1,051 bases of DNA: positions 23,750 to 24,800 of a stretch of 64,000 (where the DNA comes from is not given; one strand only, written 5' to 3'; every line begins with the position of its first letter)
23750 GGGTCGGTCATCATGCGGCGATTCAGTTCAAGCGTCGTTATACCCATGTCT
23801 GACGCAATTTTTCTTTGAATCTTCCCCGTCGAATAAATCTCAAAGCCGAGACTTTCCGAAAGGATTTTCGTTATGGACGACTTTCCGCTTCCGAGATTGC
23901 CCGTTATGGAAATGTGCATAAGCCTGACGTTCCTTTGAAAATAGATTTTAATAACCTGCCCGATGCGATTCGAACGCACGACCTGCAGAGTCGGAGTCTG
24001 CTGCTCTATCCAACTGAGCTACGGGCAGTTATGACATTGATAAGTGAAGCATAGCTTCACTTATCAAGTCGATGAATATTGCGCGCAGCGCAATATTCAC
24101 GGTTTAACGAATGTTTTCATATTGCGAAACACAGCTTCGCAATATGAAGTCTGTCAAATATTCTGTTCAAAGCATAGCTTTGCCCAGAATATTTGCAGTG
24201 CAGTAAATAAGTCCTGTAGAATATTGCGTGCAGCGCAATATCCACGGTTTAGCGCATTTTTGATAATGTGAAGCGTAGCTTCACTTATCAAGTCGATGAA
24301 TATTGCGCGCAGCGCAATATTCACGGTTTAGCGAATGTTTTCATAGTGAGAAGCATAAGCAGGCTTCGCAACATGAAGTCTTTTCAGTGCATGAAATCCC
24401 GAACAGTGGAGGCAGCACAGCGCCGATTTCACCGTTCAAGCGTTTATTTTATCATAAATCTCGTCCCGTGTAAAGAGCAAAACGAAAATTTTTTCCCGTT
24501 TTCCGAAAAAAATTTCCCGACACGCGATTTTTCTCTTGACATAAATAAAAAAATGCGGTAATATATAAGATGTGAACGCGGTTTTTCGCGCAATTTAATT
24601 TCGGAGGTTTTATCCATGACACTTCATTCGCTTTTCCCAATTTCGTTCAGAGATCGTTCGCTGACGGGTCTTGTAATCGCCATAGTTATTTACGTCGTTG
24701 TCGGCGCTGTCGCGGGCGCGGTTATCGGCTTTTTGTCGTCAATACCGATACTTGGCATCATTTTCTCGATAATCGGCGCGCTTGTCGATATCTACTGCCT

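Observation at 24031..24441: Tandem array of hairpin modules with conserved base and apex and a variable, compensated stem middle, abutting tRNA-Arg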

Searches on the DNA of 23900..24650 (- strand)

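Call 66: build_rna_model(alignment_id=A1, structure=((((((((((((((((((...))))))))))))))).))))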
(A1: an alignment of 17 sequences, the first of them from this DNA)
Model R1 built from alignment A1 (17 sequences, 40 columns); structure: as given.
model positions 38; base pairs 17; branch points 0; effective number of sequences 17; information 1.348 bits per position. Calibrated on 0.2 Mb of random sequence (short: E-values are rough).
structure used (alignment columns):
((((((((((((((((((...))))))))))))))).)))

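Call 67: search_with_rna_model(model_id=R1, source=window, filters=off, max_evalue=10)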
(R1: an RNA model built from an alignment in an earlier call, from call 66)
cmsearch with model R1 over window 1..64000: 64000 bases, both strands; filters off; matches with E-value up to 10: 25.
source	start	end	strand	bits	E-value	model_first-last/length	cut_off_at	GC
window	24033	24070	-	58.5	6.5e-14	1-38/38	no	0.37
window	60017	60054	-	58.5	6.5e-14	1-38/38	no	0.34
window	56244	56281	-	56.7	2.2e-13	1-38/38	no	0.53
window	56165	56202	+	53.2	2.1e-12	1-38/38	no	0.66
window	24033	24070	+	38.6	2.7e-08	1-38/38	no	0.37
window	56165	56202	-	38.1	3.7e-08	1-38/38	no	0.66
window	24112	24151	-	37.2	6.5e-08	1-38/38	no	0.38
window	60017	60054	+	37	7.5e-08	1-38/38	no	0.34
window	56244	56281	+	34.9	2.9e-07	1-38/38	no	0.53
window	24258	24292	-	25.8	0.00011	3-36/38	no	0.34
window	24116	24148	+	22.1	0.0011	4-34/38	no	0.36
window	19736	19772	+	19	0.0085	1-38/38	no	0.43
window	24260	24291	+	18.2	0.015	4-34/38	no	0.34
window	24168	24182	-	11.7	1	12-26/38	no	0.4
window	59606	59629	-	11.6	1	1-38/38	no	0.33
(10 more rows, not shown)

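Call 68: search_with_rna_model(model_id=R1, sources=[L073, L075, L076, L077, L078, L079, L082, L084, L003], filters=default, max_evalue=1)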
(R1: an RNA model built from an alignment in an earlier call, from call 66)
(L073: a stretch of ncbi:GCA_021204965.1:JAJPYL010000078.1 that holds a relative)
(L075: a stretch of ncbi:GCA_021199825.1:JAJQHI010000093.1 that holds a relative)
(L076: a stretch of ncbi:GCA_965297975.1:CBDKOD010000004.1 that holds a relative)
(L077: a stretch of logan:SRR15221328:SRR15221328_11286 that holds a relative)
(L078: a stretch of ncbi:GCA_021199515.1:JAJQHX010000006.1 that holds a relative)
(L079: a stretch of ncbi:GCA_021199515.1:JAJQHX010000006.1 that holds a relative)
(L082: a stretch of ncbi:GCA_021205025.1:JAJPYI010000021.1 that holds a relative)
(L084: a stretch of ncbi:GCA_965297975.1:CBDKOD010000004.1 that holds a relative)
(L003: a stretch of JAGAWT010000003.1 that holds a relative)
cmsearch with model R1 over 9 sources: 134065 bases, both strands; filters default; matches with E-value up to 1: 38.
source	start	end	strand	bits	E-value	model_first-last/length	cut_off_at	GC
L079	9850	9887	+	59.8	5.9e-14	1-38/38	no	0.42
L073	4641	4678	-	58.7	1.2e-13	1-38/38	no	0.53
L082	9848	9887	+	58.6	1.3e-13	1-38/38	no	0.43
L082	14165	14202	-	58.2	1.7e-13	1-38/38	no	0.55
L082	14275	14312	-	58.2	1.7e-13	1-38/38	no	0.55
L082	14385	14422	-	58.2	1.7e-13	1-38/38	no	0.55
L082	14495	14532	-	57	3.8e-13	1-38/38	no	0.53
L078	13767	13804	+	56.7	4.5e-13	1-38/38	no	0.53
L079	14166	14203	-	56.2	6.2e-13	1-38/38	no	0.58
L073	323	362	+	55.8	8.2e-13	1-38/38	no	0.4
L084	9850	9887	+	55.4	1e-12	1-38/38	no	0.42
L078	9892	9929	+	53.8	3e-12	1-38/38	no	0.34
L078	9823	9860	+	53.4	3.8e-12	1-38/38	no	0.5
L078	13665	13702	+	53.4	3.8e-12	1-38/38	no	0.5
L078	13846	13883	-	50.8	2e-11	1-38/38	no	0.61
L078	13846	13883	+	39.9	2.3e-08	1-38/38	no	0.61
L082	9703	9742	+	39.1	4e-08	1-38/38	no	0.38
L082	9848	9887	-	37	1.5e-07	1-38/38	no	0.43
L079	9850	9887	-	36.7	1.9e-07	1-38/38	no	0.42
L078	13767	13804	-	34.9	6.1e-07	1-38/38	no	0.53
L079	14166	14203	+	34.9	6.2e-07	1-38/38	no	0.58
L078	9892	9929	-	33.4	1.6e-06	1-38/38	no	0.34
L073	4641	4678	+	32.5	2.9e-06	1-38/38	no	0.53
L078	9823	9860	-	31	7.8e-06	1-38/38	no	0.5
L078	13665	13702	-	31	7.8e-06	1-38/38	no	0.5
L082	14605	14642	-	30.5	1e-05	1-38/38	no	0.5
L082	14495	14532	+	30.5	1.1e-05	1-38/38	no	0.53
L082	14165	14202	+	30.5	1.1e-05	1-38/38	no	0.55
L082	14275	14312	+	30.5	1.1e-05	1-38/38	no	0.55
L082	14385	14422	+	30.5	1.1e-05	1-38/38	no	0.55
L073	323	362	-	29.6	1.9e-05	1-38/38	no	0.4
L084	9850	9887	-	29.3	2.3e-05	1-38/38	no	0.42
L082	9706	9738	-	26.8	0.00012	4-34/38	no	0.36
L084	9769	9808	+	26.5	0.00014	1-38/38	no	0.35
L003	4973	5010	+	18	0.034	1-38/38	no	0.47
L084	14149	14185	-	17.1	0.064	1-38/38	no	0.43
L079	9655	9695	+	15.4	0.19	1-38/38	no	0.34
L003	4985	4997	-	13.9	0.49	13-25/38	no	0.54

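Call 82: search_rna_families(source=window, start=23900, end=24650, threshold=evalue, max_evalue=5)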
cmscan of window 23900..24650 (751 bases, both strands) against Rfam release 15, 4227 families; matches with E-value up to 5: 11.
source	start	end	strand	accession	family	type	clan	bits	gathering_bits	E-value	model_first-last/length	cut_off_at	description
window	23955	24028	-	RF00005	tRNA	Gene; tRNA;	CL00001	63.4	29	2.5e-13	1-71/71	no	tRNA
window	24142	24209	+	RF04067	mir-4520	Gene; miRNA;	-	22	90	0.025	1-70/70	no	mir-4520 microRNA precursor family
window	24070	24102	-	RF00898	mir-242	Gene; miRNA;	-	19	54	0.62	1-77/77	no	mir-242 microRNA precursor family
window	24102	24200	+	RF03155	TD-1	Cis-reg;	CL00124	19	64.5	1.6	1-120/120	no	TD-1 RNA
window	24151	24198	-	RF04067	mir-4520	Gene; miRNA;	-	17.9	90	0.37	10-60/70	no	mir-4520 microRNA precursor family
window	24043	24285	-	RF04228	MIR6140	Gene; miRNA;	-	17.8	140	1.8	1-165/165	no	MIR6140 microRNA precursor family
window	24295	24388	-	RF00512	Leu_leader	Cis-reg; leader;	-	17.1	50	0.91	1-148/148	no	Leucine operon leader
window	24018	24089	-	RF00840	mir-374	Gene; miRNA;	-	16.9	54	2.2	1-71/71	no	mir-374 microRNA precursor family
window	23954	24028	+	RF04354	Plastid-ycf2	Cis-reg;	-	15.6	65.7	3.6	1-75/75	no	Plastid-ycf2 5UTR RNA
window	23975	24072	-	RF02553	YrlA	Gene; sRNA;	-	15.2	69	4.2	1-114/114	no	Y RNA-like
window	24369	24384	-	RF00180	REN-SRE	Cis-reg;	-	14.3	41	1.1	1-37/37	no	Renin stability regulatory element (REN-SRE)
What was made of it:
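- On Any curated RNA family (Rfam 15): The permissive scan of 23900-24650 gives only hairpin-like miRNA hits far below threshold (call 82).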

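Call 92: search_dna_similar(query=window:24029-24445:-, collection=plasmids, mode=distant, max_evalue=0.01, max_rows=10)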
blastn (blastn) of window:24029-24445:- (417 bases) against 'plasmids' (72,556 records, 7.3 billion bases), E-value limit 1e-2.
No match.

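Call 93: search_dna_similar(query=window:24029-24445:-, collection=phages, mode=distant, max_evalue=0.01, max_rows=10)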
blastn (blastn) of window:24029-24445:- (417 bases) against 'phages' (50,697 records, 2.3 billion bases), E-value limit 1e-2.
No match.
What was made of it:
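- Tried and rejected: No match (calls 92, 93).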
